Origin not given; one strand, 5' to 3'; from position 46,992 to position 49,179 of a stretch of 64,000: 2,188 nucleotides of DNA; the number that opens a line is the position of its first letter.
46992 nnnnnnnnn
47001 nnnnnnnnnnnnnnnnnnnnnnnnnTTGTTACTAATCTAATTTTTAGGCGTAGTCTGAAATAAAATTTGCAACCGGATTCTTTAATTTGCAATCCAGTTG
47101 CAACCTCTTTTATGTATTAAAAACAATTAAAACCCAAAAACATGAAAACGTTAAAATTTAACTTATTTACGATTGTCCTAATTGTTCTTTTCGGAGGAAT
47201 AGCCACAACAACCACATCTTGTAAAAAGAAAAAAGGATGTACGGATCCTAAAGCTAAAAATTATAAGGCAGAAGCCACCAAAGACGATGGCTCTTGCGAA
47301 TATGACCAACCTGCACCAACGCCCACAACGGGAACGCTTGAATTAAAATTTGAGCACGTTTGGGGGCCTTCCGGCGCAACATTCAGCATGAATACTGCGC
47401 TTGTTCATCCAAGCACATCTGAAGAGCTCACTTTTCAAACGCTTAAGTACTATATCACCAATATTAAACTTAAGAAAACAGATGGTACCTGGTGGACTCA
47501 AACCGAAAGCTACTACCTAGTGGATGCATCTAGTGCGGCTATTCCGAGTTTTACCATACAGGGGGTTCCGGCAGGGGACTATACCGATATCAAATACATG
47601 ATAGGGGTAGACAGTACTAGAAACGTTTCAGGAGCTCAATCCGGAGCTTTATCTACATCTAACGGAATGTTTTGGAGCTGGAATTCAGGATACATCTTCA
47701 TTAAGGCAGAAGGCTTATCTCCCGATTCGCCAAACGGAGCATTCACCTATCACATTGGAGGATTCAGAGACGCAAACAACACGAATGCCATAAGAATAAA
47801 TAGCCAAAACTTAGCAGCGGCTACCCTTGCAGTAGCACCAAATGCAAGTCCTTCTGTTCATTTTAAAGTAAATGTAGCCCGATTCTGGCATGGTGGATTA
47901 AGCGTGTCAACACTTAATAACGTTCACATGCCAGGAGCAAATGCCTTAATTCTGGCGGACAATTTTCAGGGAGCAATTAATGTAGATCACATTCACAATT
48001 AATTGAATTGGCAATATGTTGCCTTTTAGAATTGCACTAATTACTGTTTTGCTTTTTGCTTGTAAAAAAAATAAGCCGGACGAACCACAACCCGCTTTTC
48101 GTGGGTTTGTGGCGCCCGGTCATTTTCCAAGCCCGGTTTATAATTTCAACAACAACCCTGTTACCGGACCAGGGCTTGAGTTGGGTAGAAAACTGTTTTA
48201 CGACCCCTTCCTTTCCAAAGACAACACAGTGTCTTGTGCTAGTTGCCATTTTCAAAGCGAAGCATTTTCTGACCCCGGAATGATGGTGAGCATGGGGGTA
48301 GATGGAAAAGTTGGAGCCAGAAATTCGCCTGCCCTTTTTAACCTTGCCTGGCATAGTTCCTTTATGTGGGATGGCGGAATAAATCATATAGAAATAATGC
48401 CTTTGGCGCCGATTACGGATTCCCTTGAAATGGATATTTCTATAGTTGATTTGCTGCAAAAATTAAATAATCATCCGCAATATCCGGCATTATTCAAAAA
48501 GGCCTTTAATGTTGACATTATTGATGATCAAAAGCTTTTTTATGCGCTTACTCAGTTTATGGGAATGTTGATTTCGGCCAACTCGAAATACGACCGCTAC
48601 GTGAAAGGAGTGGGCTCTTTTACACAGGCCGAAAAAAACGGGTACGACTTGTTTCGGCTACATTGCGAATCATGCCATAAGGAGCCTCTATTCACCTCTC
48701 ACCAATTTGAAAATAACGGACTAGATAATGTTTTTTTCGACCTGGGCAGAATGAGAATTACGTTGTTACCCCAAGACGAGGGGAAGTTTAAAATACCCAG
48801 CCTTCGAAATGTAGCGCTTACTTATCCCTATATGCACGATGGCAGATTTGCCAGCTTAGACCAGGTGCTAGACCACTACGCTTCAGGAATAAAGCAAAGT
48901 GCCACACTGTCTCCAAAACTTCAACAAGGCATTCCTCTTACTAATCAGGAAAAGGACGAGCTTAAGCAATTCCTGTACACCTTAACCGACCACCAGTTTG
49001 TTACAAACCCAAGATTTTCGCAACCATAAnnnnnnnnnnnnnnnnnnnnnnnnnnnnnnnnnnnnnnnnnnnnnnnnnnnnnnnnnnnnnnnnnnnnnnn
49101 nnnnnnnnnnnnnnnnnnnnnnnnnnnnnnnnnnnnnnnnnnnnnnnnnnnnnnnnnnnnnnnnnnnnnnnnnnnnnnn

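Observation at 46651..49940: MbnP/MbnH-like copper-handling cluster with an outer-membrane barrel carrying an N-terminal CDVCGC motif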

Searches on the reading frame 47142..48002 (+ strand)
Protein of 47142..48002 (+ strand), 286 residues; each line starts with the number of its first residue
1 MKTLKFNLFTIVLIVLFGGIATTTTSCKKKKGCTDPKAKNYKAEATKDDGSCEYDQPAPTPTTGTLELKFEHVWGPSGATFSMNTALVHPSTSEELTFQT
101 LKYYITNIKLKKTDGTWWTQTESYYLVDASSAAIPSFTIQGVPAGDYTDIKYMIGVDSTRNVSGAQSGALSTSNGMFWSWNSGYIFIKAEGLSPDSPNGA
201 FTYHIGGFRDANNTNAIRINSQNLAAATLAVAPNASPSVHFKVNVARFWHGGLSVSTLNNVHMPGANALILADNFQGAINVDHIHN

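Call 3: search_protein_families(library=pfam, proteins=[window:47142-48002:+], max_evalue=0.1)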
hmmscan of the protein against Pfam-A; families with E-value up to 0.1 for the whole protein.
window:47142-48002:+ (286 aa): 1 family
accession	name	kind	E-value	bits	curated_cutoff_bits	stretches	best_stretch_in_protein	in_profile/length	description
PF20243.3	MbnP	-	2.3e-52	178.1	27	1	63-262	1-188/189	MbnP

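Call 4: search_protein_families(library=ncbifam, proteins=[window:47142-48002:+], max_evalue=0.1)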
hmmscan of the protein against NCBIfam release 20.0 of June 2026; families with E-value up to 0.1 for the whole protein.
window:47142-48002:+ (286 aa): 3 families
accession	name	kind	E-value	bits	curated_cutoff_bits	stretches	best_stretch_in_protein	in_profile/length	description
TIGR04052.2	MbnP_like_WxW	equivalog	9.5e-10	38.3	140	1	95-209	30-164/257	MbnP family copper-binding protein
NF045726.2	XXplasma_LP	domain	0.012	16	19.3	1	8-31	3-27/27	Vmc-like lipoprotein signal peptide domain-containing protein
NF050125.1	ChrA_rel_RiPP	equivalog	0.029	15.1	40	1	16-52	12-50/56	chryseobasin-related MNIO class RiPP peptide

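Call 16: search_solved_structures(query=window:47142-48002:+, max_evalue=1, show_alignments=2)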
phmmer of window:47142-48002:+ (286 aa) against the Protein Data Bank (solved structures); distinct sequences matched with E-value up to 1: 2.
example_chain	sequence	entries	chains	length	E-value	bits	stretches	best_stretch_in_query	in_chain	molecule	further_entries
1rl1_A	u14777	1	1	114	0.013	17.9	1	75-123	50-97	Suppressor of G2 allele of SKP1 homolog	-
4jio_A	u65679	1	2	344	0.96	11.8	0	83-126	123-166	BRO1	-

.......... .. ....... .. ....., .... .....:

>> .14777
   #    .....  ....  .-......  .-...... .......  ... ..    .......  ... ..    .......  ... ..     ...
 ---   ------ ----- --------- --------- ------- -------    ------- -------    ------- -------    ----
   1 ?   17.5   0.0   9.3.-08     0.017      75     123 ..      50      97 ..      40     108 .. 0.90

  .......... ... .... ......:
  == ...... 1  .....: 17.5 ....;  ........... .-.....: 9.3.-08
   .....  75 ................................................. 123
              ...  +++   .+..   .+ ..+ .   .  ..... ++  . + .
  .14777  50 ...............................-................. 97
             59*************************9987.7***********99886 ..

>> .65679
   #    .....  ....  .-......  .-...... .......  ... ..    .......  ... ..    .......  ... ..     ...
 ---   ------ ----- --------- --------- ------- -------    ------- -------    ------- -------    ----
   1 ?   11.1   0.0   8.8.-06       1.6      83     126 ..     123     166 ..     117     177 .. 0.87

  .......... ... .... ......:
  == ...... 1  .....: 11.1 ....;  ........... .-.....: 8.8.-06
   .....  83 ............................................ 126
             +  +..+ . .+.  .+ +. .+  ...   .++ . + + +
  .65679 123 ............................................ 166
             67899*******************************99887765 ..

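Call 32: search_solved_structures(query=A3, max_evalue=1, show_alignments=2)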
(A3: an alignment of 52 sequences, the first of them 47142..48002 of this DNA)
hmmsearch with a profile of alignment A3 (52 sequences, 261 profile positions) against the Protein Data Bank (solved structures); distinct sequences matched with E-value up to 1: 2.
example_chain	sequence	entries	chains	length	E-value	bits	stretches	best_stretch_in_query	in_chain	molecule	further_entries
7l6g_A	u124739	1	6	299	0.12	15.2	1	102-179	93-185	Metallo-mystery pair system four-Cys motif protein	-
9fct_B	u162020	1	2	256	0.18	14.6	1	1-62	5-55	DUF4465 domain-containing protein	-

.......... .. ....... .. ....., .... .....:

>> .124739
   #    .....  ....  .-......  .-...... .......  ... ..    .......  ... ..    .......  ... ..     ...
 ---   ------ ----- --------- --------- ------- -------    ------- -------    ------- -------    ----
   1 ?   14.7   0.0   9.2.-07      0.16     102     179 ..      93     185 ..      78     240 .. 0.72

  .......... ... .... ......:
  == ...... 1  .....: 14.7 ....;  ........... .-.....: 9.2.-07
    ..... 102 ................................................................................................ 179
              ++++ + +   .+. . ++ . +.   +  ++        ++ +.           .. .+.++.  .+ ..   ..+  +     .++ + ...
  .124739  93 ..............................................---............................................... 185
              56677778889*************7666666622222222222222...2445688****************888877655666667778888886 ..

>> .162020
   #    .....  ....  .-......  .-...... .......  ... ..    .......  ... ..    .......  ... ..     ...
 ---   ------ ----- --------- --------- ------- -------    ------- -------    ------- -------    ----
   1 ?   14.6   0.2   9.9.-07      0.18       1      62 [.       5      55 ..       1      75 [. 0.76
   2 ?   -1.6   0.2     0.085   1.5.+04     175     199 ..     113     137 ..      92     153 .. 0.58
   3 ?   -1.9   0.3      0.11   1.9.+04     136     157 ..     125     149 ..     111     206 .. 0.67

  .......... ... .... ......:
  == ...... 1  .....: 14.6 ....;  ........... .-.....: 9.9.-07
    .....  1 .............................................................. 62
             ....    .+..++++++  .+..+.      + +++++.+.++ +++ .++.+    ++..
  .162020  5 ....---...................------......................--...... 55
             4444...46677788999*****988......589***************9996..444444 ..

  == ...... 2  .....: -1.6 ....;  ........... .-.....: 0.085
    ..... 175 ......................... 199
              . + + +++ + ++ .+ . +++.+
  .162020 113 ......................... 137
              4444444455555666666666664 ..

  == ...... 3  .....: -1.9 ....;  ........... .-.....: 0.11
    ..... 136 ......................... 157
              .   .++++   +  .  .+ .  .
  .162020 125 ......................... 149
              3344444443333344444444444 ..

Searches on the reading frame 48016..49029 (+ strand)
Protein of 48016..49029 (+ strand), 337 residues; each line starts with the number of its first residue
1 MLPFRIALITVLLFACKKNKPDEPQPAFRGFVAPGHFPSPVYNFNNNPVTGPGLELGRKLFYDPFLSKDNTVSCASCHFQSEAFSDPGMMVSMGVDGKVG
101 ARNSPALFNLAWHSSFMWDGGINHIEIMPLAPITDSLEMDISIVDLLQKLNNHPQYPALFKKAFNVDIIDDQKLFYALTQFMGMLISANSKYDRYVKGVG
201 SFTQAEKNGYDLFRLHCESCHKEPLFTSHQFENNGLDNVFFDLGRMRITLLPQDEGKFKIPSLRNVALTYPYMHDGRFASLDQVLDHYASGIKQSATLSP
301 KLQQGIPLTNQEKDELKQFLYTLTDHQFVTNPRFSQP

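Call 3: search_protein_families(library=pfam, proteins=[window:48016-49029:+], max_evalue=0.1)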
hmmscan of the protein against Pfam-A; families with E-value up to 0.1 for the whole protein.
window:48016-49029:+ (337 aa): 7 families
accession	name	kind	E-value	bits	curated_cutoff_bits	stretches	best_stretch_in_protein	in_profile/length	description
PF03150.19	CCP_MauG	-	2e-50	171.7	25.6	2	54-198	4-146/149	Di-haem cytochrome c peroxidase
PF00034.26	Cytochrom_C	-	0.0056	18.4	21.3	0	207-323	2-89/90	Cytochrome c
PF14522.11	Cytochrome_C7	-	0.01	16.1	24.8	0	70-85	40-55/67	Cytochrome c7 and related cytochrome c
PF09086.16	DUF1924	-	0.013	16.3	22.5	0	54-81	8-36/96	Domain of unknown function (DUF1924)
PF13442.11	Cytochrome_CBB3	-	0.013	16.2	27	0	206-224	3-21/68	Cytochrome C oxidase, cbb3-type, subunit III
PF00309.25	Sigma54_AID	-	0.051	13.9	23.8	1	293-321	7-35/46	Sigma-54 factor, Activator interacting domain (AID)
PF22177.2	PBP1_XylR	-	0.085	13.6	27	0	184-214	4-35/98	XylR N-terminal domain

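Call 4: search_protein_families(library=ncbifam, proteins=[window:48016-49029:+], max_evalue=0.1)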
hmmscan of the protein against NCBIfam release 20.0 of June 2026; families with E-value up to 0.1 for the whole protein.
window:48016-49029:+ (337 aa): 5 families
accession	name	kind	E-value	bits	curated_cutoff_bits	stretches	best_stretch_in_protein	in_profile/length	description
TIGR04039.1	MXAN_0977_Heme2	hypoth_equivalog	2e-68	230.9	362.85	1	46-337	4-335/336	MbnH family di-heme enzyme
TIGR03791.1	TTQ_mauG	equivalog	4e-53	180.5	443.85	1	55-326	7-281/291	tryptophan tryptophylquinone biosynthesis enzyme MauG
TIGR03981.2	SAM_quin_mod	hypoth_equivalog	4.1e-29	101.7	340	2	170-293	228-363/411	His-Xaa-Ser system-associated MauG-like protein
NF052341.1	hydrazine_gamma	equivalog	0.033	13.1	625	0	42-101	56-113/339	hydrazine synthase subunit gamma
NF040606.1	CytoC_perox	subfamily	0.046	12.9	150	0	205-224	297-316/524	di-heme-cytochrome C peroxidase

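Call 20: search_solved_structures(query=window:48016-49029:+, max_evalue=0.001, show_alignments=2)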
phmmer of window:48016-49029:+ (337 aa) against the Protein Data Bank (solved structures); distinct sequences matched with E-value up to 0.001: 29.
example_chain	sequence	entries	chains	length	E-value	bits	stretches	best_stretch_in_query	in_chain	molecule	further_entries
6e1c_A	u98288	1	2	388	4.2e-46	161.5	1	18-337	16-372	Di-heme enzyme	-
1iqc_A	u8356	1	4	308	1.2e-36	130.4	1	51-286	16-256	di-heme peroxidase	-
3o5c_A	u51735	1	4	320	2.4e-34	122.8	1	49-327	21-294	Cytochrome c551 peroxidase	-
9qdt_A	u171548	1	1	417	7.9e-34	121.1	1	32-284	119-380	Probable cytochrome c peroxidase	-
6qkn_A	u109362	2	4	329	3.2e-33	119.1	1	47-285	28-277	Cytochrome-c peroxidase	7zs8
6fu3_A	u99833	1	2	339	3.3e-33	119.1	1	47-285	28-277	Protein CcpR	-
3hq6_A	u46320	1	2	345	3.6e-33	119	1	20-325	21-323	Cytochrome c551 peroxidase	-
3hq9_A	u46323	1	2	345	1.8e-32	116.7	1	20-325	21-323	Cytochrome c551 peroxidase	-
4aao_A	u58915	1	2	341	1.9e-32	116.6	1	36-327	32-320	CYTOCHROME C551 PEROXIDASE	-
4aal_A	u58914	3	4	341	1.9e-32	116.6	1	36-327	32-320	CYTOCHROME C551 PEROXIDASE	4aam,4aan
2c1u_A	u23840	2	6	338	2.1e-32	116.5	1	46-329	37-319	DI-HAEM CYTOCHROME C PEROXIDASE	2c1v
3hq8_A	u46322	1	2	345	4.6e-32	115.3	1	20-325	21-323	Cytochrome c551 peroxidase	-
3hq7_A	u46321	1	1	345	4.9e-32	115.2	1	20-325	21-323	Cytochrome c551 peroxidase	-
1zzh_A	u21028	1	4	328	3e-29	106.1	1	44-326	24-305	cytochrome c peroxidase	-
1eb7_A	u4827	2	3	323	7e-29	104.9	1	37-283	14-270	CYTOCHROME C551 PEROXIDASE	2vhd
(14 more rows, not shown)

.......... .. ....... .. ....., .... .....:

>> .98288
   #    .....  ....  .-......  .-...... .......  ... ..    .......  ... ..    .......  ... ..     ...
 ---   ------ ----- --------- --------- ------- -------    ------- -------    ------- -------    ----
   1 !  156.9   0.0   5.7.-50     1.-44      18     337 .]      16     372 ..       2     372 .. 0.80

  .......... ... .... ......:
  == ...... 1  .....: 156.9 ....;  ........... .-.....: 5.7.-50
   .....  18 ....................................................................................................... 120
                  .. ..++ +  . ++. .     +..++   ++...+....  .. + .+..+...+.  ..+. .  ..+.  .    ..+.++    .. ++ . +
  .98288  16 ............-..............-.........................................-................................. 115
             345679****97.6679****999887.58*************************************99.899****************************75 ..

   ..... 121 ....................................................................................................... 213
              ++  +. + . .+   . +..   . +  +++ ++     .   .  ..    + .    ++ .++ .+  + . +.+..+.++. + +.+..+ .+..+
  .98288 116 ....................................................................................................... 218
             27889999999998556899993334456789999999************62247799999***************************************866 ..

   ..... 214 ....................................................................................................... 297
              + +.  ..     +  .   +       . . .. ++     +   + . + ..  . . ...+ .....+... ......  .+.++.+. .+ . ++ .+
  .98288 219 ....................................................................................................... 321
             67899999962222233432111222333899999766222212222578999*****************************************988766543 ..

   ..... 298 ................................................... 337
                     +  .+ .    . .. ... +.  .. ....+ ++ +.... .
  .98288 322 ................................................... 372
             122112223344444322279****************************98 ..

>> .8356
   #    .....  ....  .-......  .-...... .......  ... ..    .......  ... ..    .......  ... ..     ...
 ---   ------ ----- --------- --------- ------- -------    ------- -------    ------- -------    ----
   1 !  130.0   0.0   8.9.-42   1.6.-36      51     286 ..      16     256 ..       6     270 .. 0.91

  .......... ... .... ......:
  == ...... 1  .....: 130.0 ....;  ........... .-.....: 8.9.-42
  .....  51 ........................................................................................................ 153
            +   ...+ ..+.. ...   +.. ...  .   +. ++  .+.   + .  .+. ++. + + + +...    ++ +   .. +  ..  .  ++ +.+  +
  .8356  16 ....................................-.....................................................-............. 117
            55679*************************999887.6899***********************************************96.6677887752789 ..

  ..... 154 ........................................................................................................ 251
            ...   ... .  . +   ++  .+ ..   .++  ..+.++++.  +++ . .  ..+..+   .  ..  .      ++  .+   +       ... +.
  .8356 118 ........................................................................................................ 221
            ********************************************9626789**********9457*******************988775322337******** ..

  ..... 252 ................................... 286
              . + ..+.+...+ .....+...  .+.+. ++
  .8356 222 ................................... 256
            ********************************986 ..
